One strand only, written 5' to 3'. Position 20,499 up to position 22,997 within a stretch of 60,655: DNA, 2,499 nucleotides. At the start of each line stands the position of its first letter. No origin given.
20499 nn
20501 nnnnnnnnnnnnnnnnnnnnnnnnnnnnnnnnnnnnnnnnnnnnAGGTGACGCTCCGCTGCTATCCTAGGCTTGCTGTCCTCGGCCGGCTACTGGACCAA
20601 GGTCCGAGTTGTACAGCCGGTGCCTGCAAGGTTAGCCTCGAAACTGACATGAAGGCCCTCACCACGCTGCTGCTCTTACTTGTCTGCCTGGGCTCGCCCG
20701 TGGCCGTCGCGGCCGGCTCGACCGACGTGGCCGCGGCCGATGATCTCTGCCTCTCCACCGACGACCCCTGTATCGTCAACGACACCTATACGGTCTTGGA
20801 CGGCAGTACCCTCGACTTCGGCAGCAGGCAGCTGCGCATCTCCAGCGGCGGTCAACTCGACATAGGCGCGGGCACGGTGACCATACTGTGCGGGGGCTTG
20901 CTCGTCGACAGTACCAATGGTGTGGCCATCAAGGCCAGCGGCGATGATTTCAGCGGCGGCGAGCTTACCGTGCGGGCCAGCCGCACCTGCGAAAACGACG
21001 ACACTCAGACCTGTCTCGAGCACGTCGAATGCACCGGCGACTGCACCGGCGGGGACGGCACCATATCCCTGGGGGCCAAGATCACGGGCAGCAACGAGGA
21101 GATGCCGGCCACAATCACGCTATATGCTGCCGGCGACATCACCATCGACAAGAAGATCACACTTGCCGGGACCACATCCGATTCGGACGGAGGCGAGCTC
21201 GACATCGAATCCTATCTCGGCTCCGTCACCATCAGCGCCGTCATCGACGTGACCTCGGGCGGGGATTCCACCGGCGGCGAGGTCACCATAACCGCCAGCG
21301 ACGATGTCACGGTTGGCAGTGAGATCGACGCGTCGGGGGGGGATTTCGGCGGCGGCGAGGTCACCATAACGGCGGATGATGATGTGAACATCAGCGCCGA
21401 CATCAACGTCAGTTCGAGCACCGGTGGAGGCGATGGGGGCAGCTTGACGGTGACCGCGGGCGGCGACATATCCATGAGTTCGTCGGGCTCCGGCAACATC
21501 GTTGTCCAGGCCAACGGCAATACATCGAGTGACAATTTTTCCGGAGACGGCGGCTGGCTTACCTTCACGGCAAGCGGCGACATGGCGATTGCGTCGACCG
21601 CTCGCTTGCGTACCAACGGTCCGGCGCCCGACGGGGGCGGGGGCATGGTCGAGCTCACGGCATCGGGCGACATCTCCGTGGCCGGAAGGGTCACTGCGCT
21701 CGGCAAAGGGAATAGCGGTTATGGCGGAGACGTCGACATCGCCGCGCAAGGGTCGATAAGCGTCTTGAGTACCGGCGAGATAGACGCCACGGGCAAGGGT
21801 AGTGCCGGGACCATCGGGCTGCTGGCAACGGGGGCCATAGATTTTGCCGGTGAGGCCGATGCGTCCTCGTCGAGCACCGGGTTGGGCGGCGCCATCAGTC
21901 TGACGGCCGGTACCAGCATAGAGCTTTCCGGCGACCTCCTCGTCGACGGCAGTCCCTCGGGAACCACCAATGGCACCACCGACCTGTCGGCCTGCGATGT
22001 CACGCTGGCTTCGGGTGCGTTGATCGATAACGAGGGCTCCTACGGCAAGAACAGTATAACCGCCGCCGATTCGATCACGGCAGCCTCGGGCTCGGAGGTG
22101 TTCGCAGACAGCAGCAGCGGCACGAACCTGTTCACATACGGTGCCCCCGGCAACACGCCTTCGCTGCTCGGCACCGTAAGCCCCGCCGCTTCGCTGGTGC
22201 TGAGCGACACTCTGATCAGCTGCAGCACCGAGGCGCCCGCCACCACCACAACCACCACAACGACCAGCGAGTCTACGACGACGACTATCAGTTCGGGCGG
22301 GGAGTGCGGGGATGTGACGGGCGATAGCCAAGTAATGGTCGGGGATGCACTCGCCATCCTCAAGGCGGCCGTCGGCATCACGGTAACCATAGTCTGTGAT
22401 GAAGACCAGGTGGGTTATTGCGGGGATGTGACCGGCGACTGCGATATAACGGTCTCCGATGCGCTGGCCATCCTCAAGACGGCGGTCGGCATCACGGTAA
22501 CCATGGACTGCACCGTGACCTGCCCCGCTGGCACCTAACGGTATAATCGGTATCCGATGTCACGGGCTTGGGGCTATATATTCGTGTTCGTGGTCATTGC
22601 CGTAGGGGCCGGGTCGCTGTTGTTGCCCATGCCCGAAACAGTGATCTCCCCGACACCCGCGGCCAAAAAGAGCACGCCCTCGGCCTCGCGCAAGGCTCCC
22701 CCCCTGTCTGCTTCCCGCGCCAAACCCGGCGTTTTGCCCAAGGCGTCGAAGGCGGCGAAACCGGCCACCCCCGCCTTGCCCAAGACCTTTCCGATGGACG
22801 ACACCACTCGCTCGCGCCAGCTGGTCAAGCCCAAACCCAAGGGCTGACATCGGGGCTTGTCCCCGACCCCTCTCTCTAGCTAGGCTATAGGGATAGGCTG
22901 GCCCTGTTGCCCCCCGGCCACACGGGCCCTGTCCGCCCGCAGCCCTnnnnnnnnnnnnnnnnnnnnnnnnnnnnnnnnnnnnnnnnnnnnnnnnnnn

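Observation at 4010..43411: Six module-shuffled, cysteine-rich secreted giants look like one extracellular system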

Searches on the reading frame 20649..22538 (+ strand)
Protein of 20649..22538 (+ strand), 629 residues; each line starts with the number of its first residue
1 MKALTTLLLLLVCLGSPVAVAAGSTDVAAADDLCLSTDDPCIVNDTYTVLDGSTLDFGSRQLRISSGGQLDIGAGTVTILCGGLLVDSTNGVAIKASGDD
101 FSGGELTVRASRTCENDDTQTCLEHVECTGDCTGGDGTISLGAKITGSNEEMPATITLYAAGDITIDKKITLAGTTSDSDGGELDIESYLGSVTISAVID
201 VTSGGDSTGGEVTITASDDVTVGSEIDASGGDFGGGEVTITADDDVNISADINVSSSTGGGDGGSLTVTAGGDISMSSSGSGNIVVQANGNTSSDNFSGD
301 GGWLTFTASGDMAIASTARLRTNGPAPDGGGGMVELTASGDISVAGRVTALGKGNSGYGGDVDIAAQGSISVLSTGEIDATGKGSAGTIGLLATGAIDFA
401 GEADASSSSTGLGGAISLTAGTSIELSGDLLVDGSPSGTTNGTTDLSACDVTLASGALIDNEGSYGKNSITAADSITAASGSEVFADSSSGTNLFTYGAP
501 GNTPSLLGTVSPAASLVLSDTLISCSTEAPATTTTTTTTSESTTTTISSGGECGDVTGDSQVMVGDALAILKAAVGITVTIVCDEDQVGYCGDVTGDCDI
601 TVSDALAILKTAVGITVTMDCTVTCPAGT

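Call 3: search_protein_families(library=pfam, proteins=[window:20649-22538:+], max_evalue=0.01)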
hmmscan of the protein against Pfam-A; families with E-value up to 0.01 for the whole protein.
window:20649-22538:+ (629 aa): 0 families

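Call 4: search_protein_families(library=ncbifam, proteins=[window:20649-22538:+], max_evalue=0.01)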
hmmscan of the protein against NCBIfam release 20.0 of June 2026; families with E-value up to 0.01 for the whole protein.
window:20649-22538:+ (629 aa): 0 families

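Call 29: search_protein_families(library=pfam, proteins=[window:20706-22238:+], max_evalue=10)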
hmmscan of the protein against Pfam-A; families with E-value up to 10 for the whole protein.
seq(511 aa): 1 family
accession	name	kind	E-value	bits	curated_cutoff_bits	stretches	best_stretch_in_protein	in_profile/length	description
PF06280.18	fn3_5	-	0.14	13.3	27.6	0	192-228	71-106/112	Fn3-like domain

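Call 72: predict_structure(alignment_id=A4)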
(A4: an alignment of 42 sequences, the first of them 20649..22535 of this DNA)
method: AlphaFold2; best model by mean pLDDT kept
length: 629 residues; sequences in the alignment: 42
mean_pLDDT: 85.5   pTM: 0.82
mean pLDDT of the five models: 85.5, 84.7, 84.5, 84.5, 84.5
residues with pLDDT >= 90: 472; 70-90: 28; 50-70: 30; < 50: 99
segments of 3 or more residues with pLDDT < 50: 1-9, 12-18, 530-571, 574-601, 618-629
pLDDT, mean of each block of 10 residues (from residue 1): 44 48 82 97 96 97 95 97 92 91 96 96 96 96 95 97 98 96 98 98 97 99 98 98 98 97 98 96 96 94 99 98 97 98 98 96 98 98 97 98 94 96 98 80 96 98 93 98 94 97 97 98 77 40 34 29 39 45 38 41 57 52 37
secondary structure, 60 per line:
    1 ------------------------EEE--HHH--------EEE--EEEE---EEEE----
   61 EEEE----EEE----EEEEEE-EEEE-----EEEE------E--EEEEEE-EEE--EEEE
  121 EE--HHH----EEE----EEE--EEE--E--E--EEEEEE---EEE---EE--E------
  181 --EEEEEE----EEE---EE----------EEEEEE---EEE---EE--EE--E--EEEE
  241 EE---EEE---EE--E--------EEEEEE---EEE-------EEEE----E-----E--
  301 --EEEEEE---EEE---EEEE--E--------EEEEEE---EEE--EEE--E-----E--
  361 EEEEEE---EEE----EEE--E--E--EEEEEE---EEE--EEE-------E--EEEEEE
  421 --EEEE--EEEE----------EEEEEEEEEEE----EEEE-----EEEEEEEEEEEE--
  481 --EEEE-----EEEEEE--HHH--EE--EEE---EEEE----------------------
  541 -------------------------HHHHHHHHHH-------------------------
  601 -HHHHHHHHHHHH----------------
elements in order: E25-27 E41-43 E46-49 E53-56 E61-64 E69-71 E76-81 E83-86 E92-95 E105-110 E112-114 E117-122 E132-134 E139-141 E144-146 E155-160 E164-166 E183-188 E193-195 E211-216 E220-222 E237-242 E246-248 E265-270 E274-276 E284-287 E303-308 E312-314 E318-321 E333-338 E342-344 E347-349 E361-366 E370-372 E377-379 E388-393 E397-399 E402-404 E415-420 E423-426 E429-432 E443-453 E458-461 E467-478 E483-486 E492-497 E509-511 E515-518 H566-575 H602-613

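Call 75: fold_search(model_id=the predicted structure, library=pdb)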
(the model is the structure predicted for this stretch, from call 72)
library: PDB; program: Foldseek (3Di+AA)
matches with E <= 10: 97; with E <= 0.001: 0
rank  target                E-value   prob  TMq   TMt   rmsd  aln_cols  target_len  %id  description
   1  2vfo                  5.7e-03  0.69  0.18  0.19  15.4       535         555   11  Low Temperature Structure of P22 Tailspike Protein Fragment (109-666), Mutant V125L (released 2008-12-16)
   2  3p4g_D                1.1e-02  1.00  0.26  0.46   9.2       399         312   15  X-ray crystal structure of a hyperactive, Ca2+-dependent, beta-helical antifreeze protein from an Antarctic bacterium (released 2011-04-27)
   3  1tsp                  1.1e-02  0.47  0.15  0.16  16.2       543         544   10  CRYSTAL STRUCTURE OF P22 TAILSPIKE PROTEIN: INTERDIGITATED SUBUNITS IN A THERMOSTABLE TRIMER (released 1995-09-15)
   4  1qrc                  1.2e-02  0.23  0.12  0.13  18.0       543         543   10  TAILSPIKE PROTEIN, MUTANT W391A (released 2000-04-12)
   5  1qa3                  1.4e-02  0.44  0.15  0.17  15.5       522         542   12  TAILSPIKE PROTEIN, MUTANT A334I (released 2000-01-12)
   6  1qrb                  1.4e-02  0.57  0.17  0.19  15.0       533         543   11  PLASTICITY AND STERIC STRAIN IN A PARALLEL BETA-HELIX: RATIONAL MUTATIONS IN P22 TAILSPIKE PROTEIN (released 2000-04-12)
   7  1qa2                  1.4e-02  0.35  0.15  0.16  16.9       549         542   10  TAILSPIKE PROTEIN, MUTANT A334V (released 2000-01-12)
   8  2vfq                  1.6e-02  0.33  0.15  0.16  17.5       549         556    8  Low Temperature Structure of P22 Tailspike Protein Fragment (109-666), Mutant V450A (released 2008-12-16)
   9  1tyv                  2.9e-02  0.20  0.13  0.14  17.3       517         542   11  STRUCTURE OF TAILSPIKE-PROTEIN (released 1997-07-23)
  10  2vfn                  3.0e-02  0.38  0.17  0.19  15.7       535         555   11  Low Temperature Structure of P22 Tailspike Protein Fragment (109-666), Mutant V125A (released 2008-12-16)
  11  2vfp                  3.0e-02  0.38  0.17  0.19  15.6       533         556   11  Low Temperature Structure of P22 Tailspike Protein Fragment (109-666), Mutant V349L (released 2008-12-16)
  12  2xc1_B                3.2e-02  0.30  0.15  0.14  15.2       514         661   10  Full-length Tailspike Protein Mutant Y108W of Bacteriophage P22 (released 2011-05-04)
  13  1tyu_A                3.6e-02  0.15  0.12  0.13  17.5       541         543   10  STRUCTURE OF TAILSPIKE-PROTEIN (released 1997-07-23)
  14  3p4g_C                3.8e-02  0.96  0.24  0.42   9.9       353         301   16  X-ray crystal structure of a hyperactive, Ca2+-dependent, beta-helical antifreeze protein from an Antarctic bacterium (released 2011-04-27)
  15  2vfm                  5.0e-02  0.30  0.17  0.18  15.6       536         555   11  Low Temperature Structure of P22 Tailspike Protein Fragment (109-666) (released 2008-12-16)
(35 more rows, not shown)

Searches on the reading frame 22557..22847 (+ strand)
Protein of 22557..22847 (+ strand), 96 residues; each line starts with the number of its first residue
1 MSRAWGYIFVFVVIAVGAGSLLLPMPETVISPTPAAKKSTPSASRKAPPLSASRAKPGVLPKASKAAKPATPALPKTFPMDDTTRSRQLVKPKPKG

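Call 117: search_protein_families(library=pfam, proteins=[window:22557-22847:+], max_evalue=0.001)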
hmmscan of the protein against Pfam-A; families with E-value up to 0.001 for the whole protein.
window:22557-22847:+ (96 aa): 0 families
